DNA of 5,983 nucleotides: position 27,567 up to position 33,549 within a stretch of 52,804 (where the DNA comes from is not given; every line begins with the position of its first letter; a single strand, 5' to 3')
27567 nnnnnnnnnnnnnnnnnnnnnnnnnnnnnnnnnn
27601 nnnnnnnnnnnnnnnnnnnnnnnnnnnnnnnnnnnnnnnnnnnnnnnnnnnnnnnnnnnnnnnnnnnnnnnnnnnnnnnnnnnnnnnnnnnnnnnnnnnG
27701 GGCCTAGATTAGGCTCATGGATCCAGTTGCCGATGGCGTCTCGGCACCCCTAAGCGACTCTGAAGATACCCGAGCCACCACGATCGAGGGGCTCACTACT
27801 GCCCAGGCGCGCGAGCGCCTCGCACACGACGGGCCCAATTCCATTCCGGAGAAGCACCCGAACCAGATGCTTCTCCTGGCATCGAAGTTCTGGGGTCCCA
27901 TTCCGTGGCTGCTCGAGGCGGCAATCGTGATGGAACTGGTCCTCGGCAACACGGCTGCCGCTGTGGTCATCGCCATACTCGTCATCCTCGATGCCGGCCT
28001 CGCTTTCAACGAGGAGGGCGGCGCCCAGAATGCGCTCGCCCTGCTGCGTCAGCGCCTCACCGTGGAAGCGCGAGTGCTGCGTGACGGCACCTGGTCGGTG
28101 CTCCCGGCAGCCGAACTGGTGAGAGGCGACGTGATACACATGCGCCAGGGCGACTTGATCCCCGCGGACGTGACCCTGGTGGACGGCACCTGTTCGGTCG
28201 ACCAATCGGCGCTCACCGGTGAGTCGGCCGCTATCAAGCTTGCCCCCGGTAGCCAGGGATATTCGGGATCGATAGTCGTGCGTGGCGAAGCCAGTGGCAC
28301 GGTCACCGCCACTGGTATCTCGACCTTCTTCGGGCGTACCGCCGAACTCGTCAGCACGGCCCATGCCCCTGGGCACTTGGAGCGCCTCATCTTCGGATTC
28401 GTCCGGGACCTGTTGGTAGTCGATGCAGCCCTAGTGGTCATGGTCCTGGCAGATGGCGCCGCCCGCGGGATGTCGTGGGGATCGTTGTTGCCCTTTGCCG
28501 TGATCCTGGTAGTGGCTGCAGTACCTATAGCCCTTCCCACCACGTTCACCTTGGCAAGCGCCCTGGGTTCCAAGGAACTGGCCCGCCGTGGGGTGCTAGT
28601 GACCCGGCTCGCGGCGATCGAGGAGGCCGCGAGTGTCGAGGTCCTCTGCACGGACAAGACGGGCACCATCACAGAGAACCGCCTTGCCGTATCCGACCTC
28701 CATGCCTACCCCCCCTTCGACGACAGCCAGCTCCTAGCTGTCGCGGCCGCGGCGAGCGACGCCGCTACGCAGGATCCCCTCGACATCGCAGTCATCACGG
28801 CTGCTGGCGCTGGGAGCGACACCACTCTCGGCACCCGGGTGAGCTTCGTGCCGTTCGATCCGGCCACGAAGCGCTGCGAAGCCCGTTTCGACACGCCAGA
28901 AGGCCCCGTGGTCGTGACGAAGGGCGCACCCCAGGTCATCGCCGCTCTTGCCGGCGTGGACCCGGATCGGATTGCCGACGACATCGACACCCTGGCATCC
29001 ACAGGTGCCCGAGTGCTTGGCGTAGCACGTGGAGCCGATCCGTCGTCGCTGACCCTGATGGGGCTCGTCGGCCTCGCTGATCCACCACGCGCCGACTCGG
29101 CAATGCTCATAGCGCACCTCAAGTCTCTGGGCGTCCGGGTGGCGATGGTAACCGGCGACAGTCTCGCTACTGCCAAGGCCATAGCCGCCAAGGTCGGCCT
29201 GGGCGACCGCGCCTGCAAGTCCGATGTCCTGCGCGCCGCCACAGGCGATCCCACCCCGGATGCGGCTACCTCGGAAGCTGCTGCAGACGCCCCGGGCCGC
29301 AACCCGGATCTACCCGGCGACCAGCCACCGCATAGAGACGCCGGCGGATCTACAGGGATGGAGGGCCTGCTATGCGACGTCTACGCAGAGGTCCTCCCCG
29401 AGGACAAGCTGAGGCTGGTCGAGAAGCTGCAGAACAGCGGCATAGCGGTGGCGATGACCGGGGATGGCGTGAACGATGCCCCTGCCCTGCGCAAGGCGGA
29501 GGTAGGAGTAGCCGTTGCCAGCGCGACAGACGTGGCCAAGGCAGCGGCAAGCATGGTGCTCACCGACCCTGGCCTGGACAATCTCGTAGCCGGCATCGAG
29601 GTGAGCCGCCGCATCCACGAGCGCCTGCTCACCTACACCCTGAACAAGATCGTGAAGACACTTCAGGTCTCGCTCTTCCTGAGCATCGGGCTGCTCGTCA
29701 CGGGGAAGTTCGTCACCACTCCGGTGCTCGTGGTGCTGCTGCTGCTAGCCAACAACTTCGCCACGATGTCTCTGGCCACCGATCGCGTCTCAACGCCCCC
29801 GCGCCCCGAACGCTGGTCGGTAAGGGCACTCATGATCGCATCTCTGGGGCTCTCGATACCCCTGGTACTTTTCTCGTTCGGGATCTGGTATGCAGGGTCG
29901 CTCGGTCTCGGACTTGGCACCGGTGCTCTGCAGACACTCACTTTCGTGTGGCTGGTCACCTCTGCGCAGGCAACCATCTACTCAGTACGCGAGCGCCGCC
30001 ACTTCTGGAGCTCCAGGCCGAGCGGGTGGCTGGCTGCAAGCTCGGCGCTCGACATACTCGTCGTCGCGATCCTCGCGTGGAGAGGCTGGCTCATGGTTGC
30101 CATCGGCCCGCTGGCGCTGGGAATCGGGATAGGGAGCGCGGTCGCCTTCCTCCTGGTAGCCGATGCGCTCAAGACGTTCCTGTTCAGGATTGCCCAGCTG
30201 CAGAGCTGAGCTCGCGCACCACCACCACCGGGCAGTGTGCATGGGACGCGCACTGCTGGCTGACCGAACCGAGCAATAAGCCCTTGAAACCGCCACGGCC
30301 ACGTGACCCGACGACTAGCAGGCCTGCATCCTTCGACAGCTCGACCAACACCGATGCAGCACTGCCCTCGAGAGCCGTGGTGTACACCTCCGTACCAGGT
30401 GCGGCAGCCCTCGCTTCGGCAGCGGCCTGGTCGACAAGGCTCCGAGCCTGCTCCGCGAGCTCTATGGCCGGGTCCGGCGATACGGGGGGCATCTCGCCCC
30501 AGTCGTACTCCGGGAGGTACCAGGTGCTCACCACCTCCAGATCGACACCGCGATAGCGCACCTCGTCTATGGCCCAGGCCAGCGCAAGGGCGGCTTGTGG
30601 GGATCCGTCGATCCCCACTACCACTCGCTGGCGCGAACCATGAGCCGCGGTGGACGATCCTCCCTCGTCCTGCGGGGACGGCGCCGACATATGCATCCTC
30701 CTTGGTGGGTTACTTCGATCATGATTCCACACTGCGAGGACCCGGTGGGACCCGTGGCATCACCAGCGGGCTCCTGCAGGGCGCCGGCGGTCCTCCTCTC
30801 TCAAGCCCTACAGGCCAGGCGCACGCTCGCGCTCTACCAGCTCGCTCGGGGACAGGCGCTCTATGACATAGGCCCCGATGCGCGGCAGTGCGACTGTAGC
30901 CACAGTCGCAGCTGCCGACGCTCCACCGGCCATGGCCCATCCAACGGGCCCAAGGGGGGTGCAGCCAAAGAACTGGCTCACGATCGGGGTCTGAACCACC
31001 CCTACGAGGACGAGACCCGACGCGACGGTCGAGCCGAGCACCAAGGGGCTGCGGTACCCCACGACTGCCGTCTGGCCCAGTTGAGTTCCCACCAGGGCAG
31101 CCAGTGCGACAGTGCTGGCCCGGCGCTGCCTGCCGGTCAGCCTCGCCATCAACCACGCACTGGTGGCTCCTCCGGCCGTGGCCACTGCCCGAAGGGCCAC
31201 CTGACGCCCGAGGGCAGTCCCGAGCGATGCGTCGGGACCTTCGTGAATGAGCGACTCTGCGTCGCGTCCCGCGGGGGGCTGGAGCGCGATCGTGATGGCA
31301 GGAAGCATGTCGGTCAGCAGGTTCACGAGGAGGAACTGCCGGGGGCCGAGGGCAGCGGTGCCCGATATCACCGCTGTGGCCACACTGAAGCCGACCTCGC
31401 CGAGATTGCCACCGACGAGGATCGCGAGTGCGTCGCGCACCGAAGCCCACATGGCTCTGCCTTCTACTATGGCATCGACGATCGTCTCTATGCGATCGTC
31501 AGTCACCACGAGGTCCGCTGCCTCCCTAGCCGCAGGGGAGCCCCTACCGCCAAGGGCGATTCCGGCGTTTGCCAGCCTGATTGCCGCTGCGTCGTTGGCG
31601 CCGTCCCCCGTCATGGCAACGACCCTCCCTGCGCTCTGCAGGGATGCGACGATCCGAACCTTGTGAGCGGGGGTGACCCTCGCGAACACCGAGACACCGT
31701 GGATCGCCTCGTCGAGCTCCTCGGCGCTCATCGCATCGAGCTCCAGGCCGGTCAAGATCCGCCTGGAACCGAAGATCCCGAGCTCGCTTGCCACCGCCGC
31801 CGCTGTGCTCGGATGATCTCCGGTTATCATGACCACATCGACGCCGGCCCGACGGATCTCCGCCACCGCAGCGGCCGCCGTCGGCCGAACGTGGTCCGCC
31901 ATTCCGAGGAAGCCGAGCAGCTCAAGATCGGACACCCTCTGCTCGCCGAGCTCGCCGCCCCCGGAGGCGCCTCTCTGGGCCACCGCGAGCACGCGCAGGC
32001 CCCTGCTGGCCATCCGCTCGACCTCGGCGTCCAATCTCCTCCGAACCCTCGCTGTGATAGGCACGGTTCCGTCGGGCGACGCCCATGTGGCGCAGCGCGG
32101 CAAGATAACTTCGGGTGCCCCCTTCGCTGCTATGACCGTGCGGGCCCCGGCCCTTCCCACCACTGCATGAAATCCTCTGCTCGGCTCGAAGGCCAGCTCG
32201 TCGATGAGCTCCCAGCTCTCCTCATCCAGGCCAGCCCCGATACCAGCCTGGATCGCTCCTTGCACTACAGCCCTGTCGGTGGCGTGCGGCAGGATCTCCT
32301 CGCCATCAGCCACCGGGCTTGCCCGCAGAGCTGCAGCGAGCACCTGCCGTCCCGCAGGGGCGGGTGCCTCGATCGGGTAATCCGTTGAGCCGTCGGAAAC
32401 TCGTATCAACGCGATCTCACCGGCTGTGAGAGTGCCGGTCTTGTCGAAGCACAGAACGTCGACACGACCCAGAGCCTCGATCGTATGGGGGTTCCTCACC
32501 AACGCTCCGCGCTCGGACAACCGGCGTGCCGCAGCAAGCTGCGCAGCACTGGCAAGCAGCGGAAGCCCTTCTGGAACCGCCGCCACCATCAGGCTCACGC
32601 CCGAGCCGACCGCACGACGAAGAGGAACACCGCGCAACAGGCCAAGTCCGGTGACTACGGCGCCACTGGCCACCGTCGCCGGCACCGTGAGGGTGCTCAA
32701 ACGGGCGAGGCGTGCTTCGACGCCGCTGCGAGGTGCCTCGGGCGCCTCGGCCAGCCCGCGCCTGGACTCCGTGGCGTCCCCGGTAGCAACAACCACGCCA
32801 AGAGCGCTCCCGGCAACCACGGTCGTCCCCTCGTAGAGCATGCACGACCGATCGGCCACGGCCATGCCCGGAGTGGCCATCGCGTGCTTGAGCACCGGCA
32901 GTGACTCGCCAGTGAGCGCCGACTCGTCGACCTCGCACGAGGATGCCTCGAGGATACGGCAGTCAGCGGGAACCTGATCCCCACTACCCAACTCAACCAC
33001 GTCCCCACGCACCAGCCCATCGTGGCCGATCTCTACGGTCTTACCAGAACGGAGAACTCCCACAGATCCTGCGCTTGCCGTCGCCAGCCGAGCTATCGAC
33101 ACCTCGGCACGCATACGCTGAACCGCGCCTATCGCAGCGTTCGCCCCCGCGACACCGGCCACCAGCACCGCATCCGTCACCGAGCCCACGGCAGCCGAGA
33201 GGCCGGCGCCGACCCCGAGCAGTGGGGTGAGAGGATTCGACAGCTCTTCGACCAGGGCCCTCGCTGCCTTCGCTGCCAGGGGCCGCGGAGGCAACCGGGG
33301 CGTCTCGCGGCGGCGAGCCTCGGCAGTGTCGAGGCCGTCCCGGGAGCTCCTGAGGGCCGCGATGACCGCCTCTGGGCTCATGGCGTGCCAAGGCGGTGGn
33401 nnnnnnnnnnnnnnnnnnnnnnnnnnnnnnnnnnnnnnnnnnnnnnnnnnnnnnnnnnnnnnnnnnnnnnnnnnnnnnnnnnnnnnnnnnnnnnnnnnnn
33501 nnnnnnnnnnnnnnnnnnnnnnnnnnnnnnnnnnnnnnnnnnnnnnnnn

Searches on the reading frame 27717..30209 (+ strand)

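Call 26: search_protein_families(library=pfam, proteins=[window:27717-30209:+], max_evalue=0.001)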
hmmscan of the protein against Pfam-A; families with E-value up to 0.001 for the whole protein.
window:27717-30209:+ (830 aa): 4 families
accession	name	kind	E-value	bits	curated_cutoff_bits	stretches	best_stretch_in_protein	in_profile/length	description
PF00122.25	E1-E2_ATPase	-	1.4e-40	139.2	28.1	1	117-291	6-181/181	E1-E2 ATPase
PF00702.32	Hydrolase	-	1.5e-20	74.8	26.4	2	309-520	3-161/191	haloacid dehalogenase-like hydrolase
PF00690.31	Cation_ATPase_N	-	2.8e-09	36.9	20.4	1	21-72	16-68/69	Cation transporter/ATPase, N-terminus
PF08282.18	Hydrolase_3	-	3.6e-06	27.3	20.9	1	567-616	195-244/255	haloacid dehalogenase-like hydrolase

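Call 63: search_protein_families(library=ncbifam, proteins=[window:27717-30209:+], max_evalue=1e-20)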
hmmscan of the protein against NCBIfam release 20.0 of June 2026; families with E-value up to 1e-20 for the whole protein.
window:27717-30209:+ (830 aa): 18 families
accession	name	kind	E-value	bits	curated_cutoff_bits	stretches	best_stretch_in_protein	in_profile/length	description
TIGR01647.1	ATPase-IIIA_H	equivalog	5.9e-195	649.7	615.5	2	25-511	1-497/755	plasma-membrane proton-efflux P-type ATPase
TIGR01494.1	ATPase_P-type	subfamily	1.6e-79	267.6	62.3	2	84-495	1-365/478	HAD-IC family P-type ATPase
TIGR01522.1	ATPase-IIA2_Ca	equivalog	8.8e-79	265.3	798.3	1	21-330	19-342/854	calcium-transporting P-type ATPase, PMR1-type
TIGR01525.1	ATPase-IB_hvy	subfamily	1.8e-78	264.8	346.25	2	66-497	5-427/560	heavy metal translocating P-type ATPase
TIGR01524.1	ATPase-IIIB_Mg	equivalog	1.7e-67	228.1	610.75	1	21-496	29-555/867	magnesium-translocating P-type ATPase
TIGR01517.1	ATPase-IIB_Ca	equivalog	7.6e-65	219.6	507.05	1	22-353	52-404/882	calcium-translocating P-type ATPase, PMCA-type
TIGR01116.1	ATPase-IIA1_Ca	equivalog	1.1e-64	218.9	703.4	1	65-329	13-287/799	calcium-translocating P-type ATPase, SERCA-type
TIGR01106.1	ATPase-IIC_X-K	subfamily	4.6e-61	206.8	946.1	2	21-329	32-366/997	Na,H/K antiporter P-type ATPase subunit alpha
TIGR01512.1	ATPase-IB2_Cd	subfamily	2.3e-60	204.7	313.5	1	65-362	4-282/494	cadmium family heavy metal-translocating P-type ATPase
TIGR01511.1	ATPase-IB1_Cu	subfamily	7.5e-60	203.3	397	2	82-367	46-317/542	copper-translocating P-type ATPase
NF011702.0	PRK15122.1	subfamily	1.6e-59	201.8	975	0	182-404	248-476/907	magnesium-translocating P-type ATPase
TIGR01657.1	P-ATPase-V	hypoth_equivalog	3.9e-52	177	618.25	0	20-173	134-288/1055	ATP13A2 family polyamine export P-type ATPase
TIGR01523.1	ATPase-IID_K-Na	equivalog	1.1e-51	175.6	645.05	0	551-687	667-810/997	potassium/sodium efflux P-type ATPase, fungal-type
NF008262.1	PRK11033.1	equivalog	1.2e-50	172.8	1005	1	62-499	178-602/731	zinc/cadmium/mercury/lead-transporting ATPase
TIGR01497.1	kdpB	equivalog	2.1e-46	158.3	527.9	1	98-497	87-487/675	potassium-transporting ATPase subunit KdpB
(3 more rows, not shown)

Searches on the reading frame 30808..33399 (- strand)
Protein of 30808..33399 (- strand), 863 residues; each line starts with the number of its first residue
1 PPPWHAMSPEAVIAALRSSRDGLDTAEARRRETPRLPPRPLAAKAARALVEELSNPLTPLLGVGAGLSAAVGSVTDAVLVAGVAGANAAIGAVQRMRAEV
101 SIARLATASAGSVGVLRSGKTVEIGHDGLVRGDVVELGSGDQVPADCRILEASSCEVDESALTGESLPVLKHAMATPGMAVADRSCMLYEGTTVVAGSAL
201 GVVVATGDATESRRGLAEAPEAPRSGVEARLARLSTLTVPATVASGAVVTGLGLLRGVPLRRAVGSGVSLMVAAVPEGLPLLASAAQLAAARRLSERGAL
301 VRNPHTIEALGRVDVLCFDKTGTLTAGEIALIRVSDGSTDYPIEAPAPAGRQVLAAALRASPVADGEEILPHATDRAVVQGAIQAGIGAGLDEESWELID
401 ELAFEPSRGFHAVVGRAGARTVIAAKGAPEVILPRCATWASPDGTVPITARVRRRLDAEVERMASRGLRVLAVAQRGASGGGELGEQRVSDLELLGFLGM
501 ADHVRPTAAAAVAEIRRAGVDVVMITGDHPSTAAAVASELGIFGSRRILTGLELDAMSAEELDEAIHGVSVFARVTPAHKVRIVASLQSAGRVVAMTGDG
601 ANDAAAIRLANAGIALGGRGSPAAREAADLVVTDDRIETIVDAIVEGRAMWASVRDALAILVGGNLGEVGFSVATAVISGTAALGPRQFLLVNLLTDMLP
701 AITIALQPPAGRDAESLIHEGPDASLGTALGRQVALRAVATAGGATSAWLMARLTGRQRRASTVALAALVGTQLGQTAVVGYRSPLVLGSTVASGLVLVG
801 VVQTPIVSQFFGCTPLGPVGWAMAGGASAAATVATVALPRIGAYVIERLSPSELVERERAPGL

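Call 63: search_protein_families(library=ncbifam, proteins=[window:30808-33399:-], max_evalue=1e-20)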
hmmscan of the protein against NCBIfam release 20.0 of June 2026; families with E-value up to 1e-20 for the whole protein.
window:30808-33399:- (863 aa): 18 families
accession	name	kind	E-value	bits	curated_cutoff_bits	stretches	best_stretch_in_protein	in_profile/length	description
TIGR01522.1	ATPase-IIA2_Ca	equivalog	4.8e-117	391.9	798.3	1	54-708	60-704/854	calcium-transporting P-type ATPase, PMR1-type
TIGR01116.1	ATPase-IIA1_Ca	equivalog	1.1e-103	347.9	703.4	2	401-710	378-660/799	calcium-translocating P-type ATPase, SERCA-type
TIGR01647.1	ATPase-IIIA_H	equivalog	4.1e-91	306.3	615.5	1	48-705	29-645/755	plasma-membrane proton-efflux P-type ATPase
TIGR01524.1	ATPase-IIIB_Mg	equivalog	1.1e-88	298.2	610.75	1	6-698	17-708/867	magnesium-translocating P-type ATPase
TIGR01523.1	ATPase-IID_K-Na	equivalog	3.2e-79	266.7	645.05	2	421-707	510-812/997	potassium/sodium efflux P-type ATPase, fungal-type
TIGR01517.1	ATPase-IIB_Ca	equivalog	1.1e-77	262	507.05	1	90-710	134-745/882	calcium-translocating P-type ATPase, PMCA-type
TIGR01494.1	ATPase_P-type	subfamily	8e-77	258.7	62.3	2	86-338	8-236/478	HAD-IC family P-type ATPase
TIGR01106.1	ATPase-IIC_X-K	subfamily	1.2e-71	241.9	946.1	2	114-329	144-360/997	Na,H/K antiporter P-type ATPase subunit alpha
NF011702.0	PRK15122.1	subfamily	4.2e-71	240.1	975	1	12-698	39-747/907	magnesium-translocating P-type ATPase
TIGR01657.1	P-ATPase-V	hypoth_equivalog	9.4e-67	225.4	618.25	1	93-335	212-470/1055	ATP13A2 family polyamine export P-type ATPase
TIGR01525.1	ATPase-IB_hvy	subfamily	6.8e-66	223.3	346.25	1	62-674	6-533/560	heavy metal translocating P-type ATPase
TIGR01512.1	ATPase-IB2_Cd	subfamily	1.5e-48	165.8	313.5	1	63-381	7-302/494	cadmium family heavy metal-translocating P-type ATPase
TIGR01511.1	ATPase-IB1_Cu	subfamily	4.3e-45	154.6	397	1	92-336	61-284/542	copper-translocating P-type ATPase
NF008262.1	PRK11033.1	equivalog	1.8e-38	132.5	1005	0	94-335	217-447/731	zinc/cadmium/mercury/lead-transporting ATPase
NF033775.1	P_type_ZntA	exception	2.1e-35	122.2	1240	0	71-334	197-451/732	Zn(II)/Cd(II)/Pb(II) translocating P-type ATPase ZntA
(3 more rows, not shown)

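Call 84: find_homologous_proteins(query=window:30808-33399:-, max_evalue=1e-100)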
Query window:30808-33399:- (863 aa): 4220 proteins with E <= 1e-100 among 8000 candidates; the best 120 are listed.
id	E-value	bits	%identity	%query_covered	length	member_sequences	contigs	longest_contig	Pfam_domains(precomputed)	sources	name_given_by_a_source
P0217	0.0e+0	1762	99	100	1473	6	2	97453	PF00403.33,PF00702.33,PF13246.13,PF00689.27,PF00122.26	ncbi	ncbi:MAG: HAD-IC family P-type ATPase [Acidimicrobiales bacterium]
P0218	0.0e+0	1313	76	98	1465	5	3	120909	PF00702.33,PF13246.13,PF00689.27,PF00122.26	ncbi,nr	ncbi:MAG: cation-translocating P-type ATPase [Actinobacteria bacterium]|nr:cation-translocating P-ty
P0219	0.0e+0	1293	75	98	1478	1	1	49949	PF00702.33,PF13246.13,PF00689.27,PF00122.26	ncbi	ncbi:MAG: HAD-IC family P-type ATPase [Acidimicrobiales bacterium]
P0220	0.0e+0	1219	73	97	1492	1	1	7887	PF00702.33,PF13246.13,PF00689.27,PF00122.26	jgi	-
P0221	0.0e+0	1196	71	97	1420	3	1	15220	PF00702.33,PF13246.13,PF00689.27,PF00122.26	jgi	jgi:cation-transporting ATPase I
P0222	0.0e+0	1178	70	99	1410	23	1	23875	PF00702.33,PF13246.13,PF00689.27,PF00122.26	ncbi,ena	-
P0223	0.0e+0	1173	70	97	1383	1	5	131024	PF00702.33,PF13246.13,PF00689.27,PF00122.26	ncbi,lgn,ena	-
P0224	0.0e+0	1164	70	99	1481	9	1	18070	PF00702.33,PF13246.13,PF00689.27,PF00122.26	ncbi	-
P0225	0.0e+0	1163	70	99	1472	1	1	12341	PF00702.33,PF13246.13,PF00689.27,PF00122.26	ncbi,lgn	-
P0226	0.0e+0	1125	68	97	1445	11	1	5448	PF00702.33,PF13246.13,PF00689.27,PF00122.26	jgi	jgi:cation-transporting ATPase I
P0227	0.0e+0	1124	67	98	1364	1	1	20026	PF00702.33,PF13246.13,PF00689.27,PF00122.26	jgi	jgi:cation-transporting P-type ATPase I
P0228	0.0e+0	1120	68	97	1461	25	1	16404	PF00702.33,PF13246.13,PF00689.27,PF00122.26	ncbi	-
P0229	0.0e+0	1117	67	98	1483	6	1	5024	PF00702.33,PF13246.13,PF00689.27,PF00122.26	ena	-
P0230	0.0e+0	1115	68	95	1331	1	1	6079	PF00702.33,PF13246.13,PF00689.27,PF00122.26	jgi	jgi:cation-transporting ATPase I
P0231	0.0e+0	1113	67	98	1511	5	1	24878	PF00702.33,PF13246.13,PF00689.27,PF00122.26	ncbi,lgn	-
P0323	2.4e-298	1010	68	87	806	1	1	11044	PF00702.33,PF13246.13,PF00689.27,PF00122.26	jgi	jgi:cation-transporting ATPase I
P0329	3.6e-293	993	67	86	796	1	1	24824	PF00702.33,PF13246.13,PF00689.27,PF00122.26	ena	-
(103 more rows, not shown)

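Call 85: find_encoding_contigs(protein=P0329, flank=5000, max_places=2)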
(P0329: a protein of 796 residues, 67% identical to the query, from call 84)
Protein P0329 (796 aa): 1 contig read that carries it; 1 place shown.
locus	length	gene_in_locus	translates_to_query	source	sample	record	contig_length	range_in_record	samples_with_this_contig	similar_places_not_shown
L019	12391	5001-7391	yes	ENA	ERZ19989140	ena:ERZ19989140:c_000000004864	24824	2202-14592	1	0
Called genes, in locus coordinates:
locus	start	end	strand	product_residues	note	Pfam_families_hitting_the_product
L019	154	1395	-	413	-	PF01566:Nramp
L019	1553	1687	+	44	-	-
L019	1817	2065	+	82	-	-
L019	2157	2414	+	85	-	-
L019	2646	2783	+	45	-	-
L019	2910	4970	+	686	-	-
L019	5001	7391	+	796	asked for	PF00122:E1-E2_ATPase, PF00702:Hydrolase, PF13246:Cation_ATPase, PF00689:Cation_ATPase_C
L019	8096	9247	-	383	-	PF14659:Phage_int_SAM_3 (weak), PF00589:Phage_integrase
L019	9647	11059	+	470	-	PF00919:UPF0004, PF04055:Radical_SAM, PF18693:TRAM_2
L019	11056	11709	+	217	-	PF01066:CDP-OH_P_transf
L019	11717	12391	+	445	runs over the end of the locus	PF00994:MoCF_biosynth, PF18146:CinA_KH (faint), PF02464:CinA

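Call 86: find_encoding_contigs(protein=P0323, flank=5000, max_places=2)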
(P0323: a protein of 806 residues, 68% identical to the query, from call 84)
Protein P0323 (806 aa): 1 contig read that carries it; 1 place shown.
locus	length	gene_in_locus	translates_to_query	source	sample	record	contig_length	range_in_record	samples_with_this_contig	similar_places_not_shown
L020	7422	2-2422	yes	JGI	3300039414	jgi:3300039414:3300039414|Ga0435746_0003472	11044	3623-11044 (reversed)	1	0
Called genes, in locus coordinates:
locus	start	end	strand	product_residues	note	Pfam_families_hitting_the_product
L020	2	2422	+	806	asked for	PF00122:E1-E2_ATPase, PF00702:Hydrolase, PF13246:Cation_ATPase, PF00689:Cation_ATPase_C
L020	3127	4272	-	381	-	PF14659:Phage_int_SAM_3 (weak), PF00589:Phage_integrase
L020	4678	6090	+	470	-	PF00919:UPF0004, PF04055:Radical_SAM, PF18693:TRAM_2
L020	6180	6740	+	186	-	PF01066:CDP-OH_P_transf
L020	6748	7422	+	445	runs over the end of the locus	PF00994:MoCF_biosynth, PF18146:CinA_KH (faint), PF02464:CinA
